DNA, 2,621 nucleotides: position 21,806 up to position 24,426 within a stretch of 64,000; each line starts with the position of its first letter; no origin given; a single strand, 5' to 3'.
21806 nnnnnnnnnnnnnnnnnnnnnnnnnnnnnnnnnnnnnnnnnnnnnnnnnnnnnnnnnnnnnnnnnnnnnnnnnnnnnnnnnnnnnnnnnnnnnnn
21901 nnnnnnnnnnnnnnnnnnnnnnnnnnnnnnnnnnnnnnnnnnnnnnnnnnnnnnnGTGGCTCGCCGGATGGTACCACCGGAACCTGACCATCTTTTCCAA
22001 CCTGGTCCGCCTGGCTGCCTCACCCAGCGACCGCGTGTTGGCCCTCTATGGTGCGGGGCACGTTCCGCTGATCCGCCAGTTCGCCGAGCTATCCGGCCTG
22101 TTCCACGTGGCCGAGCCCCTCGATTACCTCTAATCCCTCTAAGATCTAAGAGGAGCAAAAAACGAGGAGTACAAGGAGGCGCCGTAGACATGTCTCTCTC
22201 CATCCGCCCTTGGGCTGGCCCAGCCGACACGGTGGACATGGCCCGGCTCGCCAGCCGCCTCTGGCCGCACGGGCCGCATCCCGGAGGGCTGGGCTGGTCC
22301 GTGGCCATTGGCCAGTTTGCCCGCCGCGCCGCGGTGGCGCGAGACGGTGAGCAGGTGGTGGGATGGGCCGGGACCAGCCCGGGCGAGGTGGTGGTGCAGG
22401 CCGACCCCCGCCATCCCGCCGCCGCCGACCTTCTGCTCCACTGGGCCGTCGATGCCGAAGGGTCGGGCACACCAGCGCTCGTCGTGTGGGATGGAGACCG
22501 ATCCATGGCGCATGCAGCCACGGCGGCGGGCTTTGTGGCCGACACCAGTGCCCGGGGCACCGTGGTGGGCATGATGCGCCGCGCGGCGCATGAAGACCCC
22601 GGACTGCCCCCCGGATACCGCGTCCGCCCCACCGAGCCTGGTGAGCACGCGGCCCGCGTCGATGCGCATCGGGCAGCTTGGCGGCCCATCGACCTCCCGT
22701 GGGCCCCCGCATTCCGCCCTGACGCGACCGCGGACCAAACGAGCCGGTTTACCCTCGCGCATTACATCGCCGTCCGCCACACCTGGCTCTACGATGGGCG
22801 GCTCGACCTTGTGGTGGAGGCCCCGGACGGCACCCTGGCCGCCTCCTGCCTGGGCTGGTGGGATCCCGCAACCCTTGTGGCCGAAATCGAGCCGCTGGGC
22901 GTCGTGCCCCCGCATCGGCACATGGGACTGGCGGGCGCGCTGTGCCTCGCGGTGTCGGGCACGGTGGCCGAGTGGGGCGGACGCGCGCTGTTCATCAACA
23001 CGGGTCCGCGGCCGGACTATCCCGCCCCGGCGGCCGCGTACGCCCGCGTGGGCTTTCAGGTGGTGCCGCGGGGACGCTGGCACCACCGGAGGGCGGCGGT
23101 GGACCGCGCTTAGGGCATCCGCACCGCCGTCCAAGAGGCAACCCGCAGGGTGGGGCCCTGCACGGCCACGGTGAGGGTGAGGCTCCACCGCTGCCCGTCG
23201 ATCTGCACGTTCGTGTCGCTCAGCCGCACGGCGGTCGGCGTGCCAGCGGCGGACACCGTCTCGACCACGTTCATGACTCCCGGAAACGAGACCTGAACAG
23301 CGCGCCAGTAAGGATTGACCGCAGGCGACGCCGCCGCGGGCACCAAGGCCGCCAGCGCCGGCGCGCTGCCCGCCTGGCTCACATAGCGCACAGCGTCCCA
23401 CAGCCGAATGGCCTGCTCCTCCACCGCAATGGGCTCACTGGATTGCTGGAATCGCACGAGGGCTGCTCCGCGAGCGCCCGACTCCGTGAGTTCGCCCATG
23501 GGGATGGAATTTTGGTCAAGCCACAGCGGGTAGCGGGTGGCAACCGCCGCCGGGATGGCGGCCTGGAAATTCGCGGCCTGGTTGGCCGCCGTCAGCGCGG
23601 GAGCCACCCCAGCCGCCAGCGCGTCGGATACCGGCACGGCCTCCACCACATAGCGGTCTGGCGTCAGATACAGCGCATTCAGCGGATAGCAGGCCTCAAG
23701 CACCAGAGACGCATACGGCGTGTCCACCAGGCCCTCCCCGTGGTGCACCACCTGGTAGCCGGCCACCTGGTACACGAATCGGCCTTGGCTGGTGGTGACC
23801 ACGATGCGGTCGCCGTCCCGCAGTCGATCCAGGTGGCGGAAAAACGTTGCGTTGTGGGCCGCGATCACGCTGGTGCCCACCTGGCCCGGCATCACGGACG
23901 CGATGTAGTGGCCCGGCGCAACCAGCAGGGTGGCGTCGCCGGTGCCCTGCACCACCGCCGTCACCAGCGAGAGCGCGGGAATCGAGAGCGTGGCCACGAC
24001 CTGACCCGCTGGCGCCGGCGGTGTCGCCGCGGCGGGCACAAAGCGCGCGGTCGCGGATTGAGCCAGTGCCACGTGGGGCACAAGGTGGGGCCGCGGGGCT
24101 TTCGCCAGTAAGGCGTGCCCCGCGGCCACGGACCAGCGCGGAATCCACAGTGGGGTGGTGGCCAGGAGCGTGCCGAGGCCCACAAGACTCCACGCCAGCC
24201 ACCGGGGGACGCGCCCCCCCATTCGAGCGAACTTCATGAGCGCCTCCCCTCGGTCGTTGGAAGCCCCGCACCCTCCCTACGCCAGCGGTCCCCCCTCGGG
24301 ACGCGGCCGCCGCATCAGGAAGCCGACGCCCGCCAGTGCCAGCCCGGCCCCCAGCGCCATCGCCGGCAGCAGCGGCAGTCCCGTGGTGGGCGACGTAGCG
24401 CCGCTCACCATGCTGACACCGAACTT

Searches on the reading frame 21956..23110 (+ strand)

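Call 66: search_protein_families(library=pfam, proteins=[window:21956-23110:+], max_evalue=0.001)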
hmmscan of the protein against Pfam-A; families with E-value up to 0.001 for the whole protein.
window:21956-23110:+ (385 aa): 1 family
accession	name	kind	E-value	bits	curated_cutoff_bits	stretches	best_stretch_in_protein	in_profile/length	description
PF00583.31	Acetyltransf_1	-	1.6e-06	28.8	20.7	1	268-367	19-116/116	Acetyltransferase (GNAT) family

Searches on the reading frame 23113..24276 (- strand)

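Call 31: search_protein_families(library=pfam, proteins=[window:23113-24276:-])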
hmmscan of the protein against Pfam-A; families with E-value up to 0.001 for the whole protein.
window:23113-24276:- (388 aa): 1 family
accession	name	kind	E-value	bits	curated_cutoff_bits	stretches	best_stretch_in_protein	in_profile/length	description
PF04203.18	Sortase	-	1.8e-21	76.6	26.6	1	97-216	1-125/125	Sortase domain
